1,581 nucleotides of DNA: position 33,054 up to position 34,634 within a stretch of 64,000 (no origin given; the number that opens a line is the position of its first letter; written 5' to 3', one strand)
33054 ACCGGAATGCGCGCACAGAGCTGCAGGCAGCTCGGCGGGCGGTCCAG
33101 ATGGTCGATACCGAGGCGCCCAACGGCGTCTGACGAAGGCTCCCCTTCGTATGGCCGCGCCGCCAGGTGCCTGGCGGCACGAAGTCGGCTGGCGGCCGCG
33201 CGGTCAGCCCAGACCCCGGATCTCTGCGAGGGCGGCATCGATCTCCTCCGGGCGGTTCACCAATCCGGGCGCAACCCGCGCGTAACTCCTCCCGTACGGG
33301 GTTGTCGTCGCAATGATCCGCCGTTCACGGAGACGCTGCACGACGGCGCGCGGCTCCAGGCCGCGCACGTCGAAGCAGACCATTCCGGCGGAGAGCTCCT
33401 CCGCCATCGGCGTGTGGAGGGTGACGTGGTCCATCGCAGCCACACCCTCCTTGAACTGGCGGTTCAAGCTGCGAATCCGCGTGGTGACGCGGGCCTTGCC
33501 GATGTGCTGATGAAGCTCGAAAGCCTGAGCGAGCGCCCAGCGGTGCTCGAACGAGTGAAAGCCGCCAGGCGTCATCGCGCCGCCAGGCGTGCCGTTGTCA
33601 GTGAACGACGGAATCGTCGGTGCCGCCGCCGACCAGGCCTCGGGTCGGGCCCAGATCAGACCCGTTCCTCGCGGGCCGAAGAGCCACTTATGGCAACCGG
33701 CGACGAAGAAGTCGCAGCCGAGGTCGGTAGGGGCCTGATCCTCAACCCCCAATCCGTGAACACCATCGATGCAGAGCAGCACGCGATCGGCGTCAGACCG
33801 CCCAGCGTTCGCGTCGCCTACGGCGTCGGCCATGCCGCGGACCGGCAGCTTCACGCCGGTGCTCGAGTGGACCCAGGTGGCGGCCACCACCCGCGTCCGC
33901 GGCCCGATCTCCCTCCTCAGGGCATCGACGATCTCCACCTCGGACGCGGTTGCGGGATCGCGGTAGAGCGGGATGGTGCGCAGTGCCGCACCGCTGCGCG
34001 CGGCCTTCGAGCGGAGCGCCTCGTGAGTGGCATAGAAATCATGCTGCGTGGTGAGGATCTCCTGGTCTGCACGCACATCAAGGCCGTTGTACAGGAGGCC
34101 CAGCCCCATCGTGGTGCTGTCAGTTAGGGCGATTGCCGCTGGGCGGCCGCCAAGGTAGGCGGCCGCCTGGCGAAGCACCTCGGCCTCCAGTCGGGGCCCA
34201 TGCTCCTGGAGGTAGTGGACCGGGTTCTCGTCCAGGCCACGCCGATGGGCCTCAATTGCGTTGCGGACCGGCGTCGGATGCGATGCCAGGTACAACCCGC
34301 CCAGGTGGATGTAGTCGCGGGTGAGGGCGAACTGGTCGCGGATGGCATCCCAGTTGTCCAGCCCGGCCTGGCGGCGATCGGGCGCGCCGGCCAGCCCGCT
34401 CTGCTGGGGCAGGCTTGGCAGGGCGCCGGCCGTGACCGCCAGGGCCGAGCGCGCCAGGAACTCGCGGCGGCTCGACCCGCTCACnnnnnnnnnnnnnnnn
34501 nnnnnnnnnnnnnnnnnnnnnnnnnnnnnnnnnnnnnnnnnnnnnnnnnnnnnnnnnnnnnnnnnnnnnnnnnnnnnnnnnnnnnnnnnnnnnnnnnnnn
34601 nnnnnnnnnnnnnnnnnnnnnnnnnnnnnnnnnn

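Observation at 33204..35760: Operon context: response regulator, then the UGA-containing DCC protein, translationally coupled (GTGA) to a Tat-exported class-V PLP enzyme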

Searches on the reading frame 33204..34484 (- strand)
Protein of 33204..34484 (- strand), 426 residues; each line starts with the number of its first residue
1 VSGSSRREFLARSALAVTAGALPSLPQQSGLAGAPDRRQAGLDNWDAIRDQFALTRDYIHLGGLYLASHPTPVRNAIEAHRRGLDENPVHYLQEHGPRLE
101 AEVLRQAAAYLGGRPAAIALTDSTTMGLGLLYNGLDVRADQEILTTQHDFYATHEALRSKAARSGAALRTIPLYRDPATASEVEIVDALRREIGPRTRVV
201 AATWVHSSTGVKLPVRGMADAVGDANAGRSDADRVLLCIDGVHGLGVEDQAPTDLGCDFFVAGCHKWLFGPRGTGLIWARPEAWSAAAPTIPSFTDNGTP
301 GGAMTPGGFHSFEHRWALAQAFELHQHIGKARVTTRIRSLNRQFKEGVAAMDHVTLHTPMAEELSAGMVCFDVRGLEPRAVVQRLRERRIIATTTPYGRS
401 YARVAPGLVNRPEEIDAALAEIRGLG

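Call 5: search_protein_families(library=pfam, proteins=[window:33204-34484:-], max_evalue=0.01)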
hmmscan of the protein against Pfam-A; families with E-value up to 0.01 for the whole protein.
window:33204-34484:- (426 aa): 2 families
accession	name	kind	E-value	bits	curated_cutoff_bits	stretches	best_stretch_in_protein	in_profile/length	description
PF00266.25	Aminotran_5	-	9e-28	97.7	21.5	1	105-400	50-340/371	Aminotransferase class-V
PF01041.23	DegT_DnrJ_EryC1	-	0.00038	20.2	19.8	1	105-198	31-114/360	DegT/DnrJ/EryC1/StrS aminotransferase family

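Call 6: search_protein_families(library=ncbifam, proteins=[window:33204-34484:-], max_evalue=0.01)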
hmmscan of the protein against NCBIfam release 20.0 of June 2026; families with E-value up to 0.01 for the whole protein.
window:33204-34484:- (426 aa): 13 families
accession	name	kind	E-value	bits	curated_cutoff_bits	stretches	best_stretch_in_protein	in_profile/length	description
NF051467.1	peri_mod_PvdN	equivalog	1.3e-129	432.6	650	1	5-420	3-419/425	pyoverdine-tailoring periplasmic protein PvdN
TIGR01979.1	sufS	subfamily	1.3e-18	67.1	475.1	1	89-289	53-243/403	SufS family cysteine desulfurase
TIGR01976.1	am_tr_V_VC1184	hypoth_equivalog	3.8e-14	52.8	352.35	1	46-394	4-360/401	cysteine desulfurase-like protein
TIGR04343.1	egtE_PLP_lyase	equivalog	7.9e-14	51.2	400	1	97-402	54-341/370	ergothioneine biosynthesis PLP-dependent enzyme EgtE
NF006791.0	PRK09295.1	equivalog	1.8e-11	43.8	661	1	92-285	61-244/406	cysteine desulfurase SufS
NF041166.1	f2_encap_cargo1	exception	6.7e-08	32.1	800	1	137-286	332-467/623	family 2A encapsulin nanocompartment cargo protein cysteine desulfurase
TIGR03235.1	DNA_S_dndA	equivalog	3.6e-07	29.8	480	1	106-394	50-321/353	cysteine desulfurase DndA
TIGR01977.1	am_tr_V_EF2568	hypoth_equivalog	4e-06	26.1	377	1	116-278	63-211/376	cysteine desulfurase family protein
NF040779.1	Sec_lyase_SclA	exception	8e-05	21.7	525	1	110-393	56-331/378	selenocysteine lyase SclA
TIGR03402.1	FeS_nifS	equivalog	0.0015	17.4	530.75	1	139-394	85-317/379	cysteine desulfurase NifS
NF002806.0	PRK02948.1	subfamily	0.0034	16.4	304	1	138-384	86-309/381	IscS subfamily cysteine desulfurase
TIGR01409.1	TAT_signal_seq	domain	0.0046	17.3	16.7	0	5-23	2-21/29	twin-arginine translocation signal domain-containing protein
TIGR03403.1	nifS_epsilon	equivalog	0.0089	14.9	587.7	0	177-281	121-216/382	NifS family cysteine desulfurase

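Call 8: find_encoding_contigs(protein=window:33204-34484:-, flank=10000, max_places=6)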
Protein window:33204-34484:- (426 aa): no gene with exactly this product is on record in the collection.

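Call 9: find_homologous_proteins(query=window:33207-34484:-)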
Query window:33207-34484:- (426 aa): 7966 proteins with E <= 0.001 among 8000 candidates; the best 120 are listed.
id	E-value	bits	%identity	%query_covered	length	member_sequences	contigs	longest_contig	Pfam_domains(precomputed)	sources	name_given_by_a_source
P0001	1.8e-284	961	100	100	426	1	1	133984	PF00266.26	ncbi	-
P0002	2.7e-220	750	77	100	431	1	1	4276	PF00266.26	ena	-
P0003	3.3e-198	677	71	100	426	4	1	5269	PF00266.26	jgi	jgi:selenocysteine lyase/cysteine desulfurase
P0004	2.5e-194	664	69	100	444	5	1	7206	PF00266.26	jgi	jgi:isopenicillin-N epimerase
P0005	9.2e-192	656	69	99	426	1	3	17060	PF00266.26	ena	-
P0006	4.1e-190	650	69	99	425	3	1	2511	PF00266.26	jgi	jgi:isopenicillin-N epimerase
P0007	6.4e-190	650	70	99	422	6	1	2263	PF00266.26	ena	-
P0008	7.5e-189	646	69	99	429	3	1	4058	PF00266.26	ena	-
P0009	3.5e-188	644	69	99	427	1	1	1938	PF00266.26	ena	-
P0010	1.5e-187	642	68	99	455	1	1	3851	PF00266.26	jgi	jgi:isopenicillin-N epimerase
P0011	7.9e-186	636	68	99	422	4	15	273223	PF00155.28,PF00266.26,PF01041.24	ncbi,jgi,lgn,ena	-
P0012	3.8e-185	634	67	99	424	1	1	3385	PF00266.26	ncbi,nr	ncbi:MAG TPA: aminotransferase class V-fold PLP-dependent enzyme [Dehalococcoidia bacterium]|nr:amin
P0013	1.2e-184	632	71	92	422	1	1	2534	PF00266.26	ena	-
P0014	2.9e-184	631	68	99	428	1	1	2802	PF00266.26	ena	-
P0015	1.6e-183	628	67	99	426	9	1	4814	PF00266.26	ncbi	-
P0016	1.8e-183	628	65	99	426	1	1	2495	PF00266.26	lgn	-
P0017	6.2e-183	627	65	99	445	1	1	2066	PF00266.26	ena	-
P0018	7.6e-183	626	69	91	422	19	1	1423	PF00266.26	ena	-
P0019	1.4e-182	625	67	99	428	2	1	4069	PF00266.26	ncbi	-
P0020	4.0e-182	624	67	99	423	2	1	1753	PF00266.26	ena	-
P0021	6.6e-182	623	66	99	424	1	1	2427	PF00266.26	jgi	jgi:isopenicillin-N epimerase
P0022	1.3e-181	622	69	90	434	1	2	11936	PF00266.26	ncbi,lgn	ncbi:MAG: aminotransferase class V-fold PLP-dependent enzyme [Dehalococcoidia bacterium]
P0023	5.3e-181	620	69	92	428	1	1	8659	PF00266.26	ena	-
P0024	1.2e-180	619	66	98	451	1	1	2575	PF00266.26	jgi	jgi:isopenicillin-N epimerase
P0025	4.4e-180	617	70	90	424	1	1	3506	PF00266.26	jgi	jgi:selenocysteine lyase/cysteine desulfurase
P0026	5.8e-180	617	67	94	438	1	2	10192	PF00266.26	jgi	jgi:isopenicillin-N epimerase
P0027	1.6e-179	615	66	99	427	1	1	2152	PF00266.26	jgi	jgi:isopenicillin-N epimerase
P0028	1.9e-179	615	69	90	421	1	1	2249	PF00266.26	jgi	jgi:isopenicillin-N epimerase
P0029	2.8e-179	614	66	99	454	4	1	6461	PF00266.26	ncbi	-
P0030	6.7e-179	613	65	99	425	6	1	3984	PF00266.26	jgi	jgi:isopenicillin-N epimerase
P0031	9.4e-179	613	70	90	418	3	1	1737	PF00266.26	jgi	jgi:selenocysteine lyase/cysteine desulfurase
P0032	1.6e-178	612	69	91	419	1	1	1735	PF00266.26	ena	-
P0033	2.1e-178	612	68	90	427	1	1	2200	PF00266.26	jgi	jgi:isopenicillin-N epimerase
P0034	2.1e-178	612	68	92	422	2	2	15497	PF00266.26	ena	-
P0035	2.5e-178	611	68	91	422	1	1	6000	PF00266.26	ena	-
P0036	1.6e-177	609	64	99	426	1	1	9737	PF00266.26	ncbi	-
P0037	1.9e-177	608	67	91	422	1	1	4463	PF00266.26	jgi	jgi:isopenicillin-N epimerase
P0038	2.7e-177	608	69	91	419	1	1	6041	PF00266.26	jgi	jgi:selenocysteine lyase/cysteine desulfurase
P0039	3.2e-177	608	68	91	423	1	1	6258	PF00266.26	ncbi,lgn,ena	-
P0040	7.1e-177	607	66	99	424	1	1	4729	PF00266.26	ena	-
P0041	9.3e-177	606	67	100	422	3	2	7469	PF00266.26,PF01041.24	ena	-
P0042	1.8e-176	605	66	99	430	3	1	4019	PF00266.26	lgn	-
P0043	2.1e-176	605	64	99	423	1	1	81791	PF00266.26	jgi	jgi:selenocysteine lyase/cysteine desulfurase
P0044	3.2e-176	604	68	91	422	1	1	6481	PF00266.26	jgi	-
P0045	3.5e-176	604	68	90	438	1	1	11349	PF00266.26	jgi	jgi:isopenicillin-N epimerase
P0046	3.5e-176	604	65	99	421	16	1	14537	PF00266.26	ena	-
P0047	3.8e-176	604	68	90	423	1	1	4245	PF00266.26,PF01041.24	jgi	jgi:isopenicillin-N epimerase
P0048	5.2e-176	604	69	90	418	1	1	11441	PF00266.26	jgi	jgi:selenocysteine lyase/cysteine desulfurase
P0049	1.9e-175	602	68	91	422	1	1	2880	PF00266.26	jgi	jgi:isopenicillin-N epimerase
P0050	7.0e-175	600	65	100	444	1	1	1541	PF00266.26,PF01041.24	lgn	-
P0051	1.0e-174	599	67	91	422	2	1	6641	PF00266.26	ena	-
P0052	1.3e-174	599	68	90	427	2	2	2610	PF00266.26,PF01041.24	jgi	jgi:isopenicillin-N epimerase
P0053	1.6e-174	599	64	96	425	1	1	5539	PF00266.26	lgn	-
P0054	2.1e-174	598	64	99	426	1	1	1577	PF00266.26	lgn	-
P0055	2.2e-174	598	63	99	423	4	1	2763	PF00266.26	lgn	-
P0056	3.8e-174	598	64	99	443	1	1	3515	PF00266.26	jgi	jgi:selenocysteine lyase/cysteine desulfurase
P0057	5.7e-174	597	67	91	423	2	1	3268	PF00266.26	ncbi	-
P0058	6.9e-174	597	64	96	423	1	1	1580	PF00266.26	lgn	-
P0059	8.5e-174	596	64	99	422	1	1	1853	PF00266.26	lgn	-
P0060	8.5e-174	596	65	99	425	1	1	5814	PF00266.26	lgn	-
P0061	2.0e-173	595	61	99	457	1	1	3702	PF00266.26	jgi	jgi:selenocysteine lyase/cysteine desulfurase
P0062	2.7e-173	595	64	99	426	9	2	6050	PF00266.26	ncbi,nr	ncbi:MAG: aminotransferase class V-fold PLP-dependent enzyme [Gemmatimonadetes bacterium]|nr:aminotr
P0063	4.0e-173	594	66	91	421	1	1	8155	PF00266.26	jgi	jgi:isopenicillin-N epimerase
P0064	4.6e-173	594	66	91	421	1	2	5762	PF00266.26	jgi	jgi:isopenicillin-N epimerase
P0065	8.2e-173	593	66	90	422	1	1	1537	PF00266.26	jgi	jgi:selenocysteine lyase/cysteine desulfurase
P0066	9.2e-173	593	65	92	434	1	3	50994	PF00266.26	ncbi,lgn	ncbi:MAG: aminotransferase class V-fold PLP-dependent enzyme [Dehalococcoidia bacterium]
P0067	1.3e-172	592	63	99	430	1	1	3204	PF00266.26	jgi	jgi:isopenicillin-N epimerase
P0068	2.6e-172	591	65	99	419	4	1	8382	PF00266.26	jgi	jgi:selenocysteine lyase/cysteine desulfurase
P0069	3.9e-172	591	64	98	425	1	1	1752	PF00266.26,PF01041.24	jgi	jgi:selenocysteine lyase/cysteine desulfurase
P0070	3.9e-172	591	64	96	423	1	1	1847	PF00266.26,PF01041.24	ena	-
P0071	4.1e-172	591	67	91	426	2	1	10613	PF00155.28,PF00266.26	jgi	-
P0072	4.7e-172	591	65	92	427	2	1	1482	PF00266.26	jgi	-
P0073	5.9e-172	590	64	99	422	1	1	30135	PF00266.26,PF01041.24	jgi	jgi:selenocysteine lyase/cysteine desulfurase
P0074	6.0e-172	590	64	100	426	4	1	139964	PF00266.26,PF01041.24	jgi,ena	jgi:selenocysteine lyase/cysteine desulfurase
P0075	6.7e-172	590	66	92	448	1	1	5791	PF00266.26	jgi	jgi:selenocysteine lyase/cysteine desulfurase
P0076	7.8e-172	590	63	99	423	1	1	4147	PF00266.26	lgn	-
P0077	8.7e-172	590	67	90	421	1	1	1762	PF00266.26,PF01041.24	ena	-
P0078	1.0e-171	590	66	91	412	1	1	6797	PF00266.26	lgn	-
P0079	1.1e-171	590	65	99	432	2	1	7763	PF00266.26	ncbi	-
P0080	1.4e-171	589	62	99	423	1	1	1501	PF00266.26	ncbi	-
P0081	1.8e-171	589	64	100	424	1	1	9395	PF00266.26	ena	-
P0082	2.7e-171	588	63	99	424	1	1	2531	PF00266.26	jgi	jgi:isopenicillin-N epimerase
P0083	3.8e-171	588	65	99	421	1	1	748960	PF22580.3,PF00266.26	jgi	jgi:selenocysteine lyase/cysteine desulfurase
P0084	4.8e-171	587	63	99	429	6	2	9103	PF00266.26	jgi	jgi:isopenicillin-N epimerase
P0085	4.8e-171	587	63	99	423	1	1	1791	PF00266.26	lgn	-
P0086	5.2e-171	587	67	92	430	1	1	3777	PF00266.26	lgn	-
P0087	5.8e-171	587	65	91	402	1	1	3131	PF00266.26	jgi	jgi:selenocysteine lyase/cysteine desulfurase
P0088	8.9e-171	586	67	90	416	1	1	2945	PF00266.26,PF01041.24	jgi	jgi:selenocysteine lyase/cysteine desulfurase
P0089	1.7e-170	586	64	99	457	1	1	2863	PF00266.26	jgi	jgi:isopenicillin-N epimerase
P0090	2.1e-170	585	67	88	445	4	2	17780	PF00266.26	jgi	jgi:isopenicillin-N epimerase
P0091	2.4e-170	585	62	99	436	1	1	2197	PF00266.26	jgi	-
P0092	2.5e-170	585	63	99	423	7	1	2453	PF00266.26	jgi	jgi:isopenicillin-N epimerase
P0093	2.5e-170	585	66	92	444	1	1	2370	PF00266.26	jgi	jgi:selenocysteine lyase/cysteine desulfurase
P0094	4.3e-170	584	67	91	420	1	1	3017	PF00266.26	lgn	-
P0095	4.3e-170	584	64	97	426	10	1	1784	PF00266.26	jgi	jgi:selenocysteine lyase/cysteine desulfurase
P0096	4.8e-170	584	64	93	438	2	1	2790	PF00266.26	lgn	-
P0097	8.3e-170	583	66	92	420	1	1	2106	PF00266.26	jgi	jgi:selenocysteine lyase/cysteine desulfurase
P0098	9.9e-170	583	63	99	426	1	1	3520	PF00266.26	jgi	jgi:selenocysteine lyase/cysteine desulfurase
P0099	1.2e-169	583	63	99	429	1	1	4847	PF00266.26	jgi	jgi:selenocysteine lyase/cysteine desulfurase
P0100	1.2e-169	583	62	99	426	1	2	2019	PF00266.26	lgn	-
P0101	1.4e-169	582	65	99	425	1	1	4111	PF00266.26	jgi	jgi:selenocysteine lyase/cysteine desulfurase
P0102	1.8e-169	582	65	91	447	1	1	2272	PF00266.26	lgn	-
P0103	2.1e-169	582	63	99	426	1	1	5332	PF00266.26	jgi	jgi:selenocysteine lyase/cysteine desulfurase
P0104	2.3e-169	582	67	90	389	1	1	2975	PF00266.26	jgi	jgi:isopenicillin-N epimerase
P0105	2.3e-169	582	62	99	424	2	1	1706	PF00266.26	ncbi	-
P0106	2.4e-169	582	61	99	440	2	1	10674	PF00266.26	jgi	jgi:isopenicillin-N epimerase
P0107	2.8e-169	582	63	100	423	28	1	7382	PF00266.26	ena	-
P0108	3.3e-169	581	66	91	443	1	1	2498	PF00266.26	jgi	jgi:isopenicillin-N epimerase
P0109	4.0e-169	581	69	89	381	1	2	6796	PF00266.26,PF01041.24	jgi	jgi:isopenicillin-N epimerase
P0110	4.2e-169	581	65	99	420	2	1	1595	PF00266.26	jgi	jgi:selenocysteine lyase/cysteine desulfurase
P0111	6.3e-169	580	66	91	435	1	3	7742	PF00266.26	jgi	jgi:isopenicillin-N epimerase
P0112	8.9e-169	580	68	89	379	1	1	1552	PF00266.26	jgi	jgi:selenocysteine lyase/cysteine desulfurase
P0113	1.1e-168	580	67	91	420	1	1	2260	PF00266.26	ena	-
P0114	1.2e-168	579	64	99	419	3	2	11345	PF00266.26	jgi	jgi:isopenicillin-N epimerase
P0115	1.3e-168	579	65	96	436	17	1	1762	PF00266.26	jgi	jgi:selenocysteine lyase/cysteine desulfurase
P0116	3.1e-168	578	62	99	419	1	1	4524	PF00266.26,PF01041.24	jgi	jgi:isopenicillin-N epimerase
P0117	3.5e-168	578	65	94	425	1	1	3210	PF00266.26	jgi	jgi:isopenicillin-N epimerase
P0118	4.3e-168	578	65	90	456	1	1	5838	PF00266.26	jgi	jgi:isopenicillin-N epimerase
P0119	9.9e-168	576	64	99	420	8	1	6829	PF00266.26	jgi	jgi:isopenicillin-N epimerase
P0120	1.1e-167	576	63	99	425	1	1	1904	PF00266.26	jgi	jgi:isopenicillin-N epimerase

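Call 10: find_encoding_contigs(protein=P0001, flank=10000, max_places=3)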
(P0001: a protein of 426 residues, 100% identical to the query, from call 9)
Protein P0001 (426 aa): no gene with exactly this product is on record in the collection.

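Call 11: find_encoding_contigs(protein=P0011, flank=6000, max_places=6)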
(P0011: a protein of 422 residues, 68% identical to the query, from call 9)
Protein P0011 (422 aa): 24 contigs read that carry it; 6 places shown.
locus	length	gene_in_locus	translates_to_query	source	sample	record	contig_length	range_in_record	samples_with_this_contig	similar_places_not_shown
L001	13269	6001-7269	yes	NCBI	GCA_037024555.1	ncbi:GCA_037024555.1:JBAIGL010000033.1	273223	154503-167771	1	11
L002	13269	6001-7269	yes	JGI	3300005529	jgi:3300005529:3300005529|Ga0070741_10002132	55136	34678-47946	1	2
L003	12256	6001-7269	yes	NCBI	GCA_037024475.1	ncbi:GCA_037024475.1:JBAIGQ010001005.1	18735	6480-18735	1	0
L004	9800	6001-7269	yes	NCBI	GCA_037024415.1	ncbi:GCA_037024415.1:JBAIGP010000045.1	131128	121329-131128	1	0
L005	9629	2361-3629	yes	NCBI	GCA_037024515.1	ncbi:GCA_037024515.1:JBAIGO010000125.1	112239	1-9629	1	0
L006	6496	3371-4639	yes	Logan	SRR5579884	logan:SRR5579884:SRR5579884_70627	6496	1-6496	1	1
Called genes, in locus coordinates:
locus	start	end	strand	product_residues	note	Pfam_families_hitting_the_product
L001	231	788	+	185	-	-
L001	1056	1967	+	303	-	PF13365:Trypsin_2, PF00595:PDZ (weak), PF13180:PDZ_2, PF17820:PDZ_6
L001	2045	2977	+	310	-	PF00089:Trypsin (weak), PF13365:Trypsin_2, PF13180:PDZ_2 (weak), PF17820:PDZ_6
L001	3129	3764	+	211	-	PF08281:Sigma70_r4_2, PF00196:GerE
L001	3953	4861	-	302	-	PF01370:Epimerase, PF13460:NAD_binding_10, PF08338:DUF1731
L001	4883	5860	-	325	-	PF06267:DUF1028, PF14559:TPR_19 (faint)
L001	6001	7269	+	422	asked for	PF00155:Aminotran_1_2 (faint), PF00266:Aminotran_5, PF01041:DegT_DnrJ_EryC1 (weak)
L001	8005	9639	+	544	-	PF02776:TPP_enzyme_N, PF00205:TPP_enzyme_M, PF02775:TPP_enzyme_C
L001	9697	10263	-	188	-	PF05685:Uma2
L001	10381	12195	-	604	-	-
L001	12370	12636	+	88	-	PF09939:DUF2171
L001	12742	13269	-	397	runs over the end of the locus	PF03062:MBOAT, PF13813:MBOAT_2 (weak)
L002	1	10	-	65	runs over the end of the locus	-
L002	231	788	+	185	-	-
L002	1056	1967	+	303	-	PF13365:Trypsin_2, PF00595:PDZ (weak), PF13180:PDZ_2, PF17820:PDZ_6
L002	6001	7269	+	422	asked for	PF00155:Aminotran_1_2 (faint), PF00266:Aminotran_5, PF01041:DegT_DnrJ_EryC1 (weak)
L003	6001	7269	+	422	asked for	PF00155:Aminotran_1_2 (faint), PF00266:Aminotran_5, PF01041:DegT_DnrJ_EryC1 (weak)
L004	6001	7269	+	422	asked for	PF00155:Aminotran_1_2 (faint), PF00266:Aminotran_5, PF01041:DegT_DnrJ_EryC1 (weak)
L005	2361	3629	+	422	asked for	PF00155:Aminotran_1_2 (faint), PF00266:Aminotran_5, PF01041:DegT_DnrJ_EryC1 (weak)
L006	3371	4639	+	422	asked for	PF00155:Aminotran_1_2 (faint), PF00266:Aminotran_5, PF01041:DegT_DnrJ_EryC1 (weak)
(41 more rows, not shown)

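Call 12: find_related_loci(query=window:33207-34484:-, collection=genome_contigs, flank=6000)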
Query window:33207-34484:- (426 aa) in genome_contigs; peptide patterns used: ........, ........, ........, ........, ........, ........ (x = any residue, [..] = any of these).
599 stretches matched a pattern (row limit reached: there are more); 568 encode a relative of the query (tblastn E <= 1e-3); the best 80 are kept; 80 distinct loci.
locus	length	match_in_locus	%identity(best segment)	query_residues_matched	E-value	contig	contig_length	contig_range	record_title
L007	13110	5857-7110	68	6-425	0e+0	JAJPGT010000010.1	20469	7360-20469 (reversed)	MAG: Proteobacteria bacterium isolate Centralia_MAG_106 k107_2563900, whole genome shotgun sequence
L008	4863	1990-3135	71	44-425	0e+0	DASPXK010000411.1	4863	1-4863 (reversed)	MAG TPA_asm: Chloroflexota bacterium isolate SMAG_U11565 k141_411889, whole genome shotgun sequence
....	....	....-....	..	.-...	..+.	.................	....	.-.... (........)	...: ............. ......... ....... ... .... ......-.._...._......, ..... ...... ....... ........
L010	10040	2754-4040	66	5-426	0e+0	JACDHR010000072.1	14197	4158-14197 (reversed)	MAG: Gemmatimonadetes bacterium isolate MGR_bin443 SD2911_NODE_756_length_14197_cov_2.018763, whole genome shotgun seque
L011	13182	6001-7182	65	32-425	3e-172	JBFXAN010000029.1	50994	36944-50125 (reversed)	MAG: Dehalococcoidia bacterium isolate CA_2019_TPBS_23 NODE_4212_length_50994_cov_5.067804_TPBS, whole genome shotgun se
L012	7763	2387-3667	65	6-425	5e-168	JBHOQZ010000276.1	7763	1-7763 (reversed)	MAG: Chloroflexota bacterium isolate A0_41 coassembly_Ak141_253109, whole genome shotgun sequence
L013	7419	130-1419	59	1-426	5e-165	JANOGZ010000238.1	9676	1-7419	MAG: Pyrinomonadaceae bacterium isolate SOY_64_concoct_390 SOY_64_k141_3314181, whole genome shotgun sequence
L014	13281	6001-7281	59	6-422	2e-164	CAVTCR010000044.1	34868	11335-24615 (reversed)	MAG: uncultured delta proteobacterium isolate MFD00962.bin.2.146 genome assembly, contig: contig_196489, whole genome sh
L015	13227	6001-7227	62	5-425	1e-160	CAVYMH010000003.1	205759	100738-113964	MAG: uncultured Actinomycetes bacterium isolate MFD05747.bin.2.119 genome assembly, contig: contig_200, whole genome sho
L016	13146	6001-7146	63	44-425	2e-160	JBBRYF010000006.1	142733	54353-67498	MAG: Gaiellales bacterium isolate La5_metabat2.028 La5_metabat2.028_K_915018_L_142733_cov_22.1970, whole genome shotgun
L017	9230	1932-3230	61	5-425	2e-159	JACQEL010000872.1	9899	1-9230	MAG: Deltaproteobacteria bacterium isolate NC_groundwater_1020_Pr1_S-0.65um_57_10 Montesol18_Sp65_coassembly_scaffold_14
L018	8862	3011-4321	56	5-426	5e-159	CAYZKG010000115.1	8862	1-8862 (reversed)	MAG TPA_asm: uncultured Nitrospira sp. isolate binchicken_co21_433 genome assembly, contig: NODE_7258_length_8862_cov_7.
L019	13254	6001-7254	60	6-425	2e-158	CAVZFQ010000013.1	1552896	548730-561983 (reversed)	MAG: uncultured Actinomycetes bacterium isolate MFD05567.bin.1.192 genome assembly, contig: contig_2769, whole genome sh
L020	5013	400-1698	55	5-425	3e-161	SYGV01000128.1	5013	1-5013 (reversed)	MAG: Nitrospiraceae bacterium isolate F1-60-MAGs110 F1-60__c582213, whole genome shotgun sequence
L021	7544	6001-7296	58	5-426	7e-158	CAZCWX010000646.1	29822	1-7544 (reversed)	MAG TPA_asm: uncultured Enterobacteriaceae bacterium isolate binchicken_co31_407 genome assembly, contig: k141_3594776,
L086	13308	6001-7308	54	1-425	6e-147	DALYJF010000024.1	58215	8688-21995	MAG TPA_asm: Nitrospira sp. isolate CTOTU46610 NODE_49_length_58215_cov_5.242194, whole genome shotgun sequence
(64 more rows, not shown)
